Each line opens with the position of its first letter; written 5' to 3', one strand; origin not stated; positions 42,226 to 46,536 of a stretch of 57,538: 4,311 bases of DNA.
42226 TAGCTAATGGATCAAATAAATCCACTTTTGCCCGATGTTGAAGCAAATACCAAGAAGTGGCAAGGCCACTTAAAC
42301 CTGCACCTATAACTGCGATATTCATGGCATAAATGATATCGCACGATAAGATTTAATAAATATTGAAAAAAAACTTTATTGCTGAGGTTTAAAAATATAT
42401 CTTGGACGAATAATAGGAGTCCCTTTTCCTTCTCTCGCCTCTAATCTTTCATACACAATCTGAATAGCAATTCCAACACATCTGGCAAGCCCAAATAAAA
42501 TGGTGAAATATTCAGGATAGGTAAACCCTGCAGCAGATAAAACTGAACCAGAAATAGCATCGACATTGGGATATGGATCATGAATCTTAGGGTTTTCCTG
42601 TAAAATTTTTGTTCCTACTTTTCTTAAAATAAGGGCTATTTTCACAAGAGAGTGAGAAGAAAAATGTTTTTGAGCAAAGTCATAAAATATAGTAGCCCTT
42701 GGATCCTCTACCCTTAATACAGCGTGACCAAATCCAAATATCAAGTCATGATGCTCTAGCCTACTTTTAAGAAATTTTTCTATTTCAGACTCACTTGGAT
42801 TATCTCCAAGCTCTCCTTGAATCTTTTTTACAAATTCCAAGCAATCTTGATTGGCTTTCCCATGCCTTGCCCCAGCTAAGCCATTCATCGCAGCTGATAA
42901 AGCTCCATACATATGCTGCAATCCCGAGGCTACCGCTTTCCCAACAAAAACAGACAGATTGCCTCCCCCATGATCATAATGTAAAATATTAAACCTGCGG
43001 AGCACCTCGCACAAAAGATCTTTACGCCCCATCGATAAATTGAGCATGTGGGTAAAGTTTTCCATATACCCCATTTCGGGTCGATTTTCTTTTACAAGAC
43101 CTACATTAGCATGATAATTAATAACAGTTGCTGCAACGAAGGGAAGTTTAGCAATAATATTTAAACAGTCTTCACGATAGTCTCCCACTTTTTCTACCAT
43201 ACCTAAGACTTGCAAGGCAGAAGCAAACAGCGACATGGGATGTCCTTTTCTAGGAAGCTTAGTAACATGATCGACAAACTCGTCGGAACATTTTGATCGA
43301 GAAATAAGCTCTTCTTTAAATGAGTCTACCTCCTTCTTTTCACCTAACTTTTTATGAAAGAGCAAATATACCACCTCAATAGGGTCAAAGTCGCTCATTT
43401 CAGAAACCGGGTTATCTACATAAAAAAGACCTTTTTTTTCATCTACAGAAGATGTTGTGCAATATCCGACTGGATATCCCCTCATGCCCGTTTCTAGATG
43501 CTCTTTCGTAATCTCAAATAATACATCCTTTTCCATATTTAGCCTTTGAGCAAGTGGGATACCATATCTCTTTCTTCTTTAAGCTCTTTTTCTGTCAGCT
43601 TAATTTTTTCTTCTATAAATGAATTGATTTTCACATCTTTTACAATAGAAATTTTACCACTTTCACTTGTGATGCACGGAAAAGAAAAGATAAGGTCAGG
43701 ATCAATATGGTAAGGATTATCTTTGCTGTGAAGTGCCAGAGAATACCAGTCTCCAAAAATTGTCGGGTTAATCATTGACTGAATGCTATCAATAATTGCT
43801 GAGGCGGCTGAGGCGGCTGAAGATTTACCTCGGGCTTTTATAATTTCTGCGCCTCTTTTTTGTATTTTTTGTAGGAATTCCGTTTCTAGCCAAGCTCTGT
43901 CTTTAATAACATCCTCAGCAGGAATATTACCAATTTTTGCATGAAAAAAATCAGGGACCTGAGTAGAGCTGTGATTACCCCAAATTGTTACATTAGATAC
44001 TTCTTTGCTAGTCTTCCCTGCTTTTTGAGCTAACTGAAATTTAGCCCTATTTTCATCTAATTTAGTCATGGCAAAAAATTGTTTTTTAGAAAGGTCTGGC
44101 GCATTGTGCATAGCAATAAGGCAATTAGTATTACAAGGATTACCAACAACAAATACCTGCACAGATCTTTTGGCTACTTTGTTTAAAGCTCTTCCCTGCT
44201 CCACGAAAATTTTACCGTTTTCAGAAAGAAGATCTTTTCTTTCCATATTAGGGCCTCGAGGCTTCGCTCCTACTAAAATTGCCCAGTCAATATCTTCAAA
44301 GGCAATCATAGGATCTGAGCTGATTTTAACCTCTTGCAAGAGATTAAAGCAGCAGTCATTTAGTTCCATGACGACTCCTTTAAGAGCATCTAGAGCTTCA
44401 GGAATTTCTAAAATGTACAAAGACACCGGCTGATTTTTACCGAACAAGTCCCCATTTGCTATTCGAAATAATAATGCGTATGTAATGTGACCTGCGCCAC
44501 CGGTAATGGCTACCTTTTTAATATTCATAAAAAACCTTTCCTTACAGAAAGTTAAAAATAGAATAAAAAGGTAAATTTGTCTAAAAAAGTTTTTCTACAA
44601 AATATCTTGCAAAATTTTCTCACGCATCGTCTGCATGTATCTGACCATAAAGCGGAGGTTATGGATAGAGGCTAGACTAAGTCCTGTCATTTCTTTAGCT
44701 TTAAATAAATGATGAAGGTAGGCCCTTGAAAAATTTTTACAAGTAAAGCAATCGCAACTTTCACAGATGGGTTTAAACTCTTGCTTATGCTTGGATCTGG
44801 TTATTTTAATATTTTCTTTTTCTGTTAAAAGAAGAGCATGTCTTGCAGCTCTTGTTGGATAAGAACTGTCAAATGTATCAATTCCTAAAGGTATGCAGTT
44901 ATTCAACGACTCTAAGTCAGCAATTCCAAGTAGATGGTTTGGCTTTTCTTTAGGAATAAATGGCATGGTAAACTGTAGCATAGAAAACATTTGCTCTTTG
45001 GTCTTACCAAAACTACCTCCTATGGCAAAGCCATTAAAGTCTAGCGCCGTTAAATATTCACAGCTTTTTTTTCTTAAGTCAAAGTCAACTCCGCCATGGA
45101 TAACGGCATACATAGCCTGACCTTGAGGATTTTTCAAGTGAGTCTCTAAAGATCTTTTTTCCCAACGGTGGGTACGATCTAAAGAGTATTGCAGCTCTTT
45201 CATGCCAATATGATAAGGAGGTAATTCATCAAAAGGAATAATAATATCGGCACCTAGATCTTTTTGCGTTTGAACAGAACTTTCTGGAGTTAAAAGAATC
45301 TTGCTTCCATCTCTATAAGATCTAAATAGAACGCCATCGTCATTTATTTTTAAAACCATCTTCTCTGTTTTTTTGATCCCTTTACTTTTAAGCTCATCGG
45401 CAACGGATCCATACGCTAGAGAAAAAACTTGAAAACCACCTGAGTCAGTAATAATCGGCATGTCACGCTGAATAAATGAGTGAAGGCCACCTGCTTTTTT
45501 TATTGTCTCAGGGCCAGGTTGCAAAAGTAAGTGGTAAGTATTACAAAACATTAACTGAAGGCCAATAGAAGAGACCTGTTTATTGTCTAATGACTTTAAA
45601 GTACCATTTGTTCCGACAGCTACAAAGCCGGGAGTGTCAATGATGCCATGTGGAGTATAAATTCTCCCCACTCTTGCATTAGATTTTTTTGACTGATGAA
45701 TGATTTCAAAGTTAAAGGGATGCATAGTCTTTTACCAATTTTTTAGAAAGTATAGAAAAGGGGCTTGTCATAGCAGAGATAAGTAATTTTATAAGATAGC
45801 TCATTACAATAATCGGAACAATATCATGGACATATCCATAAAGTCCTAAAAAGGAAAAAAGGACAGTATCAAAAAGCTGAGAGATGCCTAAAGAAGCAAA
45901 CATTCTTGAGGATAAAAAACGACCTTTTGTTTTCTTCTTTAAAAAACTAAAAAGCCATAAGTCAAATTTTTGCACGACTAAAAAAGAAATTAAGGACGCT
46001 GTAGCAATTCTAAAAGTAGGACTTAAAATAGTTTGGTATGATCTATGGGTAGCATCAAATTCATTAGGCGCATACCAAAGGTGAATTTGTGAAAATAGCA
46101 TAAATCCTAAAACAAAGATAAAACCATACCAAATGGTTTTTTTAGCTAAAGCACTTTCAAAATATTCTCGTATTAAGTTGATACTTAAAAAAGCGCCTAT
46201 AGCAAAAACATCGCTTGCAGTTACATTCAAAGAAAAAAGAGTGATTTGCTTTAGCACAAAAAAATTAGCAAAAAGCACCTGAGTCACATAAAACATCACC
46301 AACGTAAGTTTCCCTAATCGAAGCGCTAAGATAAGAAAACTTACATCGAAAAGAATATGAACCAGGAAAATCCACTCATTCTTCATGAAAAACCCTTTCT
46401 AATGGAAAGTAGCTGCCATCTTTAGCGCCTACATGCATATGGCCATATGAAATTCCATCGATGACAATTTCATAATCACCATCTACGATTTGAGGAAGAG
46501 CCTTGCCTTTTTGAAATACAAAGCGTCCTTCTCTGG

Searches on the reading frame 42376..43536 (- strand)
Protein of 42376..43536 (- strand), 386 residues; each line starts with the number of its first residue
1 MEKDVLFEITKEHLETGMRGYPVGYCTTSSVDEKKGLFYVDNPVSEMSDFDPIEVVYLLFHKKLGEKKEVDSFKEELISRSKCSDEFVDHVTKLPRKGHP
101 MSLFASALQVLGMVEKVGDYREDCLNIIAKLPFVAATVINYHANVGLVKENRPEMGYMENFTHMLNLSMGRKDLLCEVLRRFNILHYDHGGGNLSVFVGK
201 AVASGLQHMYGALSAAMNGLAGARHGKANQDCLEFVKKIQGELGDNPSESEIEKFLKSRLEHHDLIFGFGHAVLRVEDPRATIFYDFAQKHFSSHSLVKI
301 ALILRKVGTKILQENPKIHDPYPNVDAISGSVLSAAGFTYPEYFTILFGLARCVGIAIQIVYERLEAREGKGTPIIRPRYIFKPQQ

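Call 17: search_protein_families(library=ncbifam, proteins=[window:42376-43536:-], max_evalue=0.00001)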
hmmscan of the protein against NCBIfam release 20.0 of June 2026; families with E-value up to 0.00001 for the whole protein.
window:42376-43536:- (386 aa): 19 families
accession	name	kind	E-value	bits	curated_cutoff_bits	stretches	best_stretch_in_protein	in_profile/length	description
NF007128.0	PRK09569.1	subfamily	8.5e-126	420.1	344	1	3-384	27-425/437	citrate (Si)-synthase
TIGR01793.1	cit_synth_euk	equivalog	3.2e-63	214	619.75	1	52-379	87-420/427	citrate (Si)-synthase, eukaryotic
TIGR01800.1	cit_synth_II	subfamily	3.2e-45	154.5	421.3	1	17-379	2-351/368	2-methylcitrate synthase/citrate synthase II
NF010639.0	PRK14036.1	equivalog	6.7e-42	143.5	502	1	12-356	4-344/379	citrate synthase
NF010635.0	PRK14032.1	subfamily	2.6e-41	141.6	426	1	48-380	87-433/448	citrate synthase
NF041157.1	Cit_synThplmales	equivalog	2.7e-40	138.7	590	1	31-382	21-362/377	citrate synthase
NF004126.0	PRK05614.1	equivalog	8.4e-40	136.5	505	1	9-383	33-417/430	citrate synthase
NF010636.0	PRK14033.1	equivalog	5.4e-38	130.8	479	1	10-362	5-350/376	bifunctional 2-methylcitrate synthase/citrate synthase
NF010638.0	PRK14035.1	equivalog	2e-36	125.5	572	1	29-379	19-355/372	citrate synthase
NF041301.1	Cit_synth_Halo_CitZ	equivalog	1.9e-35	122.6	550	1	12-379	3-362/379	citrate synthase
NF010637.0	PRK14034.1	equivalog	4.8e-35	121.2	594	1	35-380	23-355/372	citrate synthase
TIGR01798.1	cit_synth_I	equivalog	7.6e-35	120.4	485.15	1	15-383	26-405/412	citrate synthase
NF009006.1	PRK12351.1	equivalog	1.7e-32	112.2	550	1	15-368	7-354/376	bifunctional 2-methylcitrate synthase/citrate synthase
NF010640.0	PRK14037.1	subfamily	1.8e-32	112.6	504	1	30-382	20-363/377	citrate synthase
NF009004.0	PRK12349.1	equivalog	1e-28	100.3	508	1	52-368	47-355/372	citrate synthase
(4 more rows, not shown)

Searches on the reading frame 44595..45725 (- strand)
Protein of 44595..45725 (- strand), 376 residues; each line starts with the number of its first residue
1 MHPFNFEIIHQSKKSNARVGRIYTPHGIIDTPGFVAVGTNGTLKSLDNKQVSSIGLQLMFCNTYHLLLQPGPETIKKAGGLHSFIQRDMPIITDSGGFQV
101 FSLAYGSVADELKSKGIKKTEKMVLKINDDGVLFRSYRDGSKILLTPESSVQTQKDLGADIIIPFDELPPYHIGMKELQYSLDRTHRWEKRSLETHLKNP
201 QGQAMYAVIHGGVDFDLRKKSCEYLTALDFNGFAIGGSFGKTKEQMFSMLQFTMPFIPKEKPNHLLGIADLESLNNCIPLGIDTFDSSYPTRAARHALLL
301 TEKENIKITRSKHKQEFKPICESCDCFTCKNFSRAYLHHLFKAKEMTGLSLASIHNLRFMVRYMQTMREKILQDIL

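Call 17: search_protein_families(library=ncbifam, proteins=[window:44595-45725:-], max_evalue=0.00001)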
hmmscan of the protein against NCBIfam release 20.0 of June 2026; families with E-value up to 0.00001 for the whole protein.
window:44595-45725:- (376 aa): 4 families
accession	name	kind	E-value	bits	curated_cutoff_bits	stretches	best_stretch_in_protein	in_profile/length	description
TIGR00430.1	Q_tRNA_tgt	equivalog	3.5e-125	417.8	306.75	1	6-374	1-350/368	tRNA guanosine(34) transglycosylase Tgt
TIGR00449.1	tgt_general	superfamily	3.2e-119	398.1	47.6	1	6-374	1-349/367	tRNA-guanine transglycosylase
TIGR00432.2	arcsn_tRNA_tgt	equivalog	3e-32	111.6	350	2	112-374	69-321/441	tRNA guanosine(15) transglycosylase TgtA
NF041059.1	DpdA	equivalog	7.8e-06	24.9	200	0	218-294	187-263/406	tRNA-guanine transglycosylase DpdA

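Call 18: find_related_loci(query=window:44595-45725:-, collection=genome_contigs, flank=10000)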
Query window:44595-45725:- (376 aa) in genome_contigs; peptide patterns used: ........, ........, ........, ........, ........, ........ (x = any residue, [..] = any of these).
69 stretches matched a pattern; 3 encode a relative of the query (tblastn E <= 1e-3); 3 distinct loci.
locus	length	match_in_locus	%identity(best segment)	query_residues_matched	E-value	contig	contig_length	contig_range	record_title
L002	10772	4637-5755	73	4-376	0e+0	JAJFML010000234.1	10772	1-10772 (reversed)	MAG: Chlamydiae bacterium isolate OFTM200 OFTM200_233, whole genome shotgun sequence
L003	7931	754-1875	70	1-374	0e+0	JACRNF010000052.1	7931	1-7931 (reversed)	MAG: Chlamydiae bacterium isolate NC_groundwater_1928_Pr3_S-0.2um_35_3 scaffold_339086, whole genome shotgun sequence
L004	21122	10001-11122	65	1-374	6e-169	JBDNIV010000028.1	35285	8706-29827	MAG: Chlamydiia bacterium isolate metabat2.23.ELB k141_568833, whole genome shotgun sequence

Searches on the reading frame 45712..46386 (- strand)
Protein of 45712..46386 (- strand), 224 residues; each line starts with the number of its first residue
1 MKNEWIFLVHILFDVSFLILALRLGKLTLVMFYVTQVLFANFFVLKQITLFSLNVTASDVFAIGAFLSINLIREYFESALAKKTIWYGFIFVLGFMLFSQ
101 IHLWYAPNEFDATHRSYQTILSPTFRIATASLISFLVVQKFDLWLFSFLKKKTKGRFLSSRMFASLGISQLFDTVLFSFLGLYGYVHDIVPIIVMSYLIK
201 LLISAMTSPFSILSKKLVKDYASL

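Call 17: search_protein_families(library=ncbifam, proteins=[window:45712-46386:-], max_evalue=0.00001)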
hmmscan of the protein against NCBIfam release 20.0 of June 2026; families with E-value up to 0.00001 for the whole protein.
window:45712-46386:- (224 aa): 1 family
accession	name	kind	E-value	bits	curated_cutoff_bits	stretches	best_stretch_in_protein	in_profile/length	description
TIGR00697.1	TIGR00697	equivalog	4.6e-44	150.6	50.95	1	26-219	3-199/201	queuosine precursor transporter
